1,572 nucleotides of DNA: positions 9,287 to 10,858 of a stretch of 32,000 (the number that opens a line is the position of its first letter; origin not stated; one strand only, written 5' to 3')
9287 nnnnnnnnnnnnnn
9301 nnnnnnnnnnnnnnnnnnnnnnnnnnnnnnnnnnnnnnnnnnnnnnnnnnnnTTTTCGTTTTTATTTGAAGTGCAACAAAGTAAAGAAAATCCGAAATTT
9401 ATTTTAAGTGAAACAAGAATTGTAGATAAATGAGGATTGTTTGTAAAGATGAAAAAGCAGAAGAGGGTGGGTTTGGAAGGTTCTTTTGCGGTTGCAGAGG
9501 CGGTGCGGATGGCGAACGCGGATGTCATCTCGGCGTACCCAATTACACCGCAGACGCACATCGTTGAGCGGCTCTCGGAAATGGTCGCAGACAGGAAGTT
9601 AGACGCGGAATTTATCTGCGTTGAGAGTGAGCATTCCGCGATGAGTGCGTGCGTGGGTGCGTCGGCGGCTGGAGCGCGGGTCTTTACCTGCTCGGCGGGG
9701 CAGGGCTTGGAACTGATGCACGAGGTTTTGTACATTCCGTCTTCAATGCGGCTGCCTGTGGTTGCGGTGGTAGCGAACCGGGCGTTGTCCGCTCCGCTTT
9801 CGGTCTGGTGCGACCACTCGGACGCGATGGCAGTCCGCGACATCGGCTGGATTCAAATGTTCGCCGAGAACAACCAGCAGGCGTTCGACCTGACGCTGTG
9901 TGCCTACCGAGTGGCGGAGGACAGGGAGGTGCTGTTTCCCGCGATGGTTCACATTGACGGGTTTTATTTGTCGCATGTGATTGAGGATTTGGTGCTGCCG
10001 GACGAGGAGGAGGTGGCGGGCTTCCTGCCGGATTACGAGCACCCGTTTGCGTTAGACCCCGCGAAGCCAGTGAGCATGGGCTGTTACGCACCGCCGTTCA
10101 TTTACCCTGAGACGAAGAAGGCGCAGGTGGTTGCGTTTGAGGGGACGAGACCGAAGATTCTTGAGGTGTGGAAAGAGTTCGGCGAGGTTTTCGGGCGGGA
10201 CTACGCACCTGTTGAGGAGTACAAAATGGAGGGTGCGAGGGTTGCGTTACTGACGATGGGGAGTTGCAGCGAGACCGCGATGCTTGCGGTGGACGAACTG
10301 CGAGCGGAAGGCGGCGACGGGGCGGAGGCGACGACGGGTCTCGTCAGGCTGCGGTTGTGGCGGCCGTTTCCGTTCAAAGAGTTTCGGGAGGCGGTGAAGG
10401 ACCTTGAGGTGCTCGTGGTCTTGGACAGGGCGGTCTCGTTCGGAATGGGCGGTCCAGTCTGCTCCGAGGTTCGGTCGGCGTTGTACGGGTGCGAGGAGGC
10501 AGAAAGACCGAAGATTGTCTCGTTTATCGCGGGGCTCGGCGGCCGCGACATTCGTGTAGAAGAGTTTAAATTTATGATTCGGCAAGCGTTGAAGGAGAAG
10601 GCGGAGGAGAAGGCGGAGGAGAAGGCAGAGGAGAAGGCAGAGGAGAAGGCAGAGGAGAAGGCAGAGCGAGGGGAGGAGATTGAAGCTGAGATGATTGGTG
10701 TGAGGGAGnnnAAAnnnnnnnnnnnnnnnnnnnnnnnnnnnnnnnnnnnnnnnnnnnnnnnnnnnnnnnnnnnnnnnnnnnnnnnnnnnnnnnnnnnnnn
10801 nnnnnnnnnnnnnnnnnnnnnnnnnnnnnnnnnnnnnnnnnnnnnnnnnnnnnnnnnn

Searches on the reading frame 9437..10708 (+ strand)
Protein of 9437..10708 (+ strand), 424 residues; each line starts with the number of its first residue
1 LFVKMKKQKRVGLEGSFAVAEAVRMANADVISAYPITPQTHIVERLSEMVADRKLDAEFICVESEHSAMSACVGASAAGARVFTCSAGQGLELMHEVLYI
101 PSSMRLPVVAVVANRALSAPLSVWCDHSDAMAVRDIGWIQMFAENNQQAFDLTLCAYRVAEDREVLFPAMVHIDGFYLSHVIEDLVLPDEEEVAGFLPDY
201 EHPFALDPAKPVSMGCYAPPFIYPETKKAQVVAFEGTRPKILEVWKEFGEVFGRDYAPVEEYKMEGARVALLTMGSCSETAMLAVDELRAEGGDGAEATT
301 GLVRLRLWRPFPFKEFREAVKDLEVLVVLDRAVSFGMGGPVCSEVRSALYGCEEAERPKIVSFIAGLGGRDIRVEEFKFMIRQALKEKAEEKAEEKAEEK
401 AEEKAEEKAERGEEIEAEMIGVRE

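Call 3: search_protein_families(library=pfam, proteins=[window:9437-10708:+], max_evalue=0.01)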
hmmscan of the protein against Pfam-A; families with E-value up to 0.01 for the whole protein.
window:9437-10708:+ (424 aa): 3 families
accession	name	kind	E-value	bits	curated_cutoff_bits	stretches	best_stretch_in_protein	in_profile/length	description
PF01855.24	POR_N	-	6.8e-68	229.3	27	1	22-235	2-220/231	Pyruvate flavodoxin/ferredoxin oxidoreductase, thiamine diP-bdg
PF17147.9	PFOR_II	-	5.7e-24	84.9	27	1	267-376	1-101/102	Pyruvate:ferredoxin oxidoreductase core domain II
PF02780.25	Transketolase_C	-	4.2e-06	27.1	25.9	1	263-348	6-87/124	Transketolase, C-terminal domain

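Call 16: search_protein_families(library=ncbifam, proteins=[window:9437-10708:+], max_evalue=0.00001)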
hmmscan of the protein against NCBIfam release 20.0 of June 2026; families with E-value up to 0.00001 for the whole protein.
window:9437-10708:+ (424 aa): 13 families
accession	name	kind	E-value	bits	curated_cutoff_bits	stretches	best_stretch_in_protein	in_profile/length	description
NF040682.1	PorA_Arch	equivalog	4.3e-140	467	550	1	10-391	3-378/387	pyruvate synthase subunit PorA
NF006233.0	PRK08367.1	equivalog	2.1e-121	405.5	625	1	14-394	8-382/394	pyruvate ferredoxin oxidoreductase subunit alpha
NF007201.0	PRK09622.1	equivalog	1.8e-105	353.1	590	1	4-390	4-383/405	2-oxoacid:ferredoxin oxidoreductase subunit alpha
NF045791.1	OxalOxredalpha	equivalog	2.4e-95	319.9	500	1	12-391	6-381/395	oxalate oxidoreductase subunit alpha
NF006232.0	PRK08366.1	equivalog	1.2e-94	317.2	646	1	8-387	6-376/394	2-ketoisovalerate ferredoxin oxidoreductase subunit alpha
NF045764.1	PhenlGlyoxDHPadG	equivalog_domain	1.1e-89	300.8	700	1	13-388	5-383/398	NADH-dependent phenylglyoxylate dehydrogenase subunit alpha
TIGR02176.1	pyruv_ox_red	equivalog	7.5e-45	153.2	911.35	1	14-380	5-374/1167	pyruvate:ferredoxin (flavodoxin) oxidoreductase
NF006412.0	PRK08659.1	equivalog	1.4e-31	110.1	411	2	9-194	4-190/378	2-oxoacid:acceptor oxidoreductase subunit alpha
NF005507.0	PRK07119.1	subfamily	6.6e-26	91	399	1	9-192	3-187/352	3-methyl-2-oxobutanoate dehydrogenase subunit VorB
TIGR03710.1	OAFO_sf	subfamily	4e-25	88.4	482.75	1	4-116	187-297/561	2-oxoacid:acceptor oxidoreductase subunit alpha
NF007206.0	PRK09627.1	equivalog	7e-19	68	579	1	15-194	8-188/375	2-oxoglutarate synthase subunit alpha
NF041170.1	Oxoac_fdxalpha_Archa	equivalog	1.7e-14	53.1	800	1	6-114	231-348/636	2-oxoacid:ferredoxin oxidoreductase subunit alpha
TIGR03336.1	IOR_alpha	equivalog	1.2e-07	30.5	650.9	1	14-99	6-89/595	indolepyruvate ferredoxin oxidoreductase subunit alpha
